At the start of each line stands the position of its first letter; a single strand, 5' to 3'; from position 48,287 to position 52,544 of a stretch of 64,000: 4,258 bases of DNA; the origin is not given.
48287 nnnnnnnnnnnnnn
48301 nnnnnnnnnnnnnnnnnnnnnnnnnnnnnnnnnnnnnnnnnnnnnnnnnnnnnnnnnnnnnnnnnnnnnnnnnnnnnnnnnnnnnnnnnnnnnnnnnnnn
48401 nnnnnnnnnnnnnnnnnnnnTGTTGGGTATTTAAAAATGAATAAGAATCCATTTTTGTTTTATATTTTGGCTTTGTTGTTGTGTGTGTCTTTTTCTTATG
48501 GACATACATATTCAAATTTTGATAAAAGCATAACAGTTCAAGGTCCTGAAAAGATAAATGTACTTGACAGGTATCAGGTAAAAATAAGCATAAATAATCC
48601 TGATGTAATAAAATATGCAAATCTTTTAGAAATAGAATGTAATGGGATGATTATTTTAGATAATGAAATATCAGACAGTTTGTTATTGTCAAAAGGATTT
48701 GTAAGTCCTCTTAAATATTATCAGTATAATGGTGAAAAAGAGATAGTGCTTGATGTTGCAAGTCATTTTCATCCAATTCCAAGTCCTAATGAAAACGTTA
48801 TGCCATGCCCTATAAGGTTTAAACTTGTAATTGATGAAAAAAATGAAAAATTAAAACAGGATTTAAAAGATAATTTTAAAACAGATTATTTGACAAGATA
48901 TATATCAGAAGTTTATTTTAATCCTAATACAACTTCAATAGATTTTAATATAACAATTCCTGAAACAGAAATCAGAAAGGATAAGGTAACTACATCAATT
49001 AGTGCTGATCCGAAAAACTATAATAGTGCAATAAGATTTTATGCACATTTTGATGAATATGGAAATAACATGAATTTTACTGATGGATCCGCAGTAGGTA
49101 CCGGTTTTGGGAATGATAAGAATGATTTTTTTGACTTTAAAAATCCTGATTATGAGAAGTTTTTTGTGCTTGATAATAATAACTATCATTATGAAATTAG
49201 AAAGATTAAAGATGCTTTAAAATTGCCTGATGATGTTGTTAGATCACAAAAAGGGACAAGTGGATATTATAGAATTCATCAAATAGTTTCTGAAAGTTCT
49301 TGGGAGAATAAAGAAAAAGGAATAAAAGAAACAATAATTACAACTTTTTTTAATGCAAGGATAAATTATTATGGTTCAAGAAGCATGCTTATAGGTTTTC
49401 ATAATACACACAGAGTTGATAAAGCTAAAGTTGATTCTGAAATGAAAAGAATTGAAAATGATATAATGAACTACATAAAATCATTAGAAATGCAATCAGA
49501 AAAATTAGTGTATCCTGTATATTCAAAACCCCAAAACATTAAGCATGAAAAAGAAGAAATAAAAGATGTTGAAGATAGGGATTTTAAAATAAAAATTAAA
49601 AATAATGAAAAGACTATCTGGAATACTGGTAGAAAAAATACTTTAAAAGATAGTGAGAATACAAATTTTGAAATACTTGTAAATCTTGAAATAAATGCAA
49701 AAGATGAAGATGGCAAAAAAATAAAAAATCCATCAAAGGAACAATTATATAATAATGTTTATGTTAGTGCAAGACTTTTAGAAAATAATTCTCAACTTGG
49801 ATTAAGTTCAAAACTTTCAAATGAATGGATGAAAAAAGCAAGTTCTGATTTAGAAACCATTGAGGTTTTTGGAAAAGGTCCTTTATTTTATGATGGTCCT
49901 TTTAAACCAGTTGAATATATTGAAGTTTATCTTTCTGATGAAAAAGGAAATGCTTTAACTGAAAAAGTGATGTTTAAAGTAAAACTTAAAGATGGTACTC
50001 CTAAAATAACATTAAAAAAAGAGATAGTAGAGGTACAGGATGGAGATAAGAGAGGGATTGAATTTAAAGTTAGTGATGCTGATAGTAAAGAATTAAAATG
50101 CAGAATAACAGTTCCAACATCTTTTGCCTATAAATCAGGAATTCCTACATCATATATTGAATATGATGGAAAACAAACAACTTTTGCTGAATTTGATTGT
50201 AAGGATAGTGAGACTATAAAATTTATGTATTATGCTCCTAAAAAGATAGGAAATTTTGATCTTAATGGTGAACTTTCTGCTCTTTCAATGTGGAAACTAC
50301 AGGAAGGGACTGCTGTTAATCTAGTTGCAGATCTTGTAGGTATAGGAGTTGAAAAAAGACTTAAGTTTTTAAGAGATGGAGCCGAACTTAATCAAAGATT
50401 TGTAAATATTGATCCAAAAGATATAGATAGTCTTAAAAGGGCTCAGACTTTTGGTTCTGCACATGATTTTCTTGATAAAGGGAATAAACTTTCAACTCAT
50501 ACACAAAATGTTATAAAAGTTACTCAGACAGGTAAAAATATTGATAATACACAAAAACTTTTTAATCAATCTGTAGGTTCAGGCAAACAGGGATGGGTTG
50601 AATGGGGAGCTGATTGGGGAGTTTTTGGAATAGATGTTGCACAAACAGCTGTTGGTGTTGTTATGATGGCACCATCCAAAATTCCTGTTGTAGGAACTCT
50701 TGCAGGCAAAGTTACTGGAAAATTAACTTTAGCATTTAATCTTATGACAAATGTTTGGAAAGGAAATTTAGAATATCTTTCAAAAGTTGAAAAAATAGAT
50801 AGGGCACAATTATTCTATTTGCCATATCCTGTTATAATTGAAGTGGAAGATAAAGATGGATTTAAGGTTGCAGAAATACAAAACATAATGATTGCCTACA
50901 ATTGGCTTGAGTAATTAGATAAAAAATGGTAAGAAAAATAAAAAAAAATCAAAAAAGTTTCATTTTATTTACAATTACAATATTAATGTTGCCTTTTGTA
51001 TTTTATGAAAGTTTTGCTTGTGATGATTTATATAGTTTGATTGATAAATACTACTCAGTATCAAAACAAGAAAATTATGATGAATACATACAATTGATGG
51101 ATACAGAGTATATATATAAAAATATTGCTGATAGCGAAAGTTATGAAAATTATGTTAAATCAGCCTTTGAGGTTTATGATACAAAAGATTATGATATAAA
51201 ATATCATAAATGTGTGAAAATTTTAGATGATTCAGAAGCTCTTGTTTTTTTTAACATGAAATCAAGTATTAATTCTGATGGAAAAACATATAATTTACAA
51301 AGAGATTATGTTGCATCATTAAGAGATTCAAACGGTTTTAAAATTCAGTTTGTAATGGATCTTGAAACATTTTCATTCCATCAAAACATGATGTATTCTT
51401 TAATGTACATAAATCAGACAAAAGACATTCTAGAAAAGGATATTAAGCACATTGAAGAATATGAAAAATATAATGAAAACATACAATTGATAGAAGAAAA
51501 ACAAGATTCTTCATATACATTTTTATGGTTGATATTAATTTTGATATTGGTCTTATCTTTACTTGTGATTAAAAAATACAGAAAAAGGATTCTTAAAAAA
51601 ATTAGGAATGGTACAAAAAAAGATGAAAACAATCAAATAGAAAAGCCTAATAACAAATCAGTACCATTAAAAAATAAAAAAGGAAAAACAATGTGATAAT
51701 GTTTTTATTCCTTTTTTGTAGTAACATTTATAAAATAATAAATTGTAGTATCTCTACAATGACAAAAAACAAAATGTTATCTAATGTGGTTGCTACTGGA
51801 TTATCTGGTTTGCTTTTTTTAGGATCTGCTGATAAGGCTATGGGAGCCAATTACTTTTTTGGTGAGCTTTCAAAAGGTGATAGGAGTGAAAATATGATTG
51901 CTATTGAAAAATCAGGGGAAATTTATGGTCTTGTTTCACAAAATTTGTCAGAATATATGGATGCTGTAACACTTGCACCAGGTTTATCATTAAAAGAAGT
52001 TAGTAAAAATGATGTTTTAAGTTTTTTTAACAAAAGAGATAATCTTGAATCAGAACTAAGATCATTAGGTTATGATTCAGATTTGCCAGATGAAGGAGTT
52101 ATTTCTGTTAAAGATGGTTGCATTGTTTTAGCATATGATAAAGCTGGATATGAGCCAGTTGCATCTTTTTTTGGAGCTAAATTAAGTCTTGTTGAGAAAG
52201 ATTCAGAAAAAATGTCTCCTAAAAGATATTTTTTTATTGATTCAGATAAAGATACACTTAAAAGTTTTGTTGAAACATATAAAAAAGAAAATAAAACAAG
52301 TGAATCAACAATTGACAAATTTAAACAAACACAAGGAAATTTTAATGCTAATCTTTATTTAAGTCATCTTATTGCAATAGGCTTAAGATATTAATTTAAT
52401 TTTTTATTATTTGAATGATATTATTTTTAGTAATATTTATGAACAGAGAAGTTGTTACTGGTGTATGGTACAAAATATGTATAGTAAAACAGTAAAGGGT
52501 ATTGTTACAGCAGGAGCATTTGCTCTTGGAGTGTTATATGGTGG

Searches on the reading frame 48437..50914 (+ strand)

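Call 8: search_protein_families(library=pfam, max_evalue=0.01, proteins=[window:48437-50914:+])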
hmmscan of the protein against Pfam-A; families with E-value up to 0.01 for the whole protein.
window:48437-50914:+ (825 aa): 0 families

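Call 24: search_protein_families(library=ncbifam, max_evalue=0.01, proteins=[window:48437-50914:+])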
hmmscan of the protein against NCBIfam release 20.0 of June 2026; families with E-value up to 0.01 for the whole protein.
window:48437-50914:+ (825 aa): 0 families

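Call 27: search_protein_families(library=pfam, max_evalue=10, proteins=[window:48437-50914:+])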
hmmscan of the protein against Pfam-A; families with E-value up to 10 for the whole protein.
window:48437-50914:+ (825 aa): 1 family
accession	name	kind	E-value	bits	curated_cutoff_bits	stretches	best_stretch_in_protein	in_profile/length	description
PF04111.17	APG6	-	0.14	12.6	34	1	277-405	64-169/179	Apg6 BARA domain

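Call 88: search_protein_families(library=phrogs, max_evalue=0.001, proteins=[window:48437-50914:+])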
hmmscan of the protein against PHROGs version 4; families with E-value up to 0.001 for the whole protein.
window:48437-50914:+ (825 aa): 0 families

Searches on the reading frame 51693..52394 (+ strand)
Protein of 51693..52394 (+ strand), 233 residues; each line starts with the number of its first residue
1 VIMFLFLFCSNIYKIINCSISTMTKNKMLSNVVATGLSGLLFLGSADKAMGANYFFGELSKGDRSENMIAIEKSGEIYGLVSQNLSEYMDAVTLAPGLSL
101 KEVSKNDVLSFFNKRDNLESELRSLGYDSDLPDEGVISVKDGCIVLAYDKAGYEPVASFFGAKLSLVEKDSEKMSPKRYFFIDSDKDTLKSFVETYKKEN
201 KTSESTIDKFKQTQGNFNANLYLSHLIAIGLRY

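Call 8: search_protein_families(library=pfam, max_evalue=0.01, proteins=[window:51693-52394:+])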
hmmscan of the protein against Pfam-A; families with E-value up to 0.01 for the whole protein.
window:51693-52394:+ (233 aa): 0 families

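Call 24: search_protein_families(library=ncbifam, max_evalue=0.01, proteins=[window:51693-52394:+])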
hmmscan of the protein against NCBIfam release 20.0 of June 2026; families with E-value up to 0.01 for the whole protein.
window:51693-52394:+ (233 aa): 0 families

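Call 27: search_protein_families(library=pfam, max_evalue=10, proteins=[window:51693-52394:+])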
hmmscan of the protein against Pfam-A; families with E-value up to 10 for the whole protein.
window:51693-52394:+ (233 aa): 2 families
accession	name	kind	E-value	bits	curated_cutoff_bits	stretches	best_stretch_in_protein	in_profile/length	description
PF02466.24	Tim17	-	0.021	15.6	32.7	1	11-54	61-105/111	Tim17/Tim22/Tim23/Pmp24 family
PF08647.16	BRE1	-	0.4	11.2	27.9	1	177-220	45-88/95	BRE1 E3 ubiquitin ligase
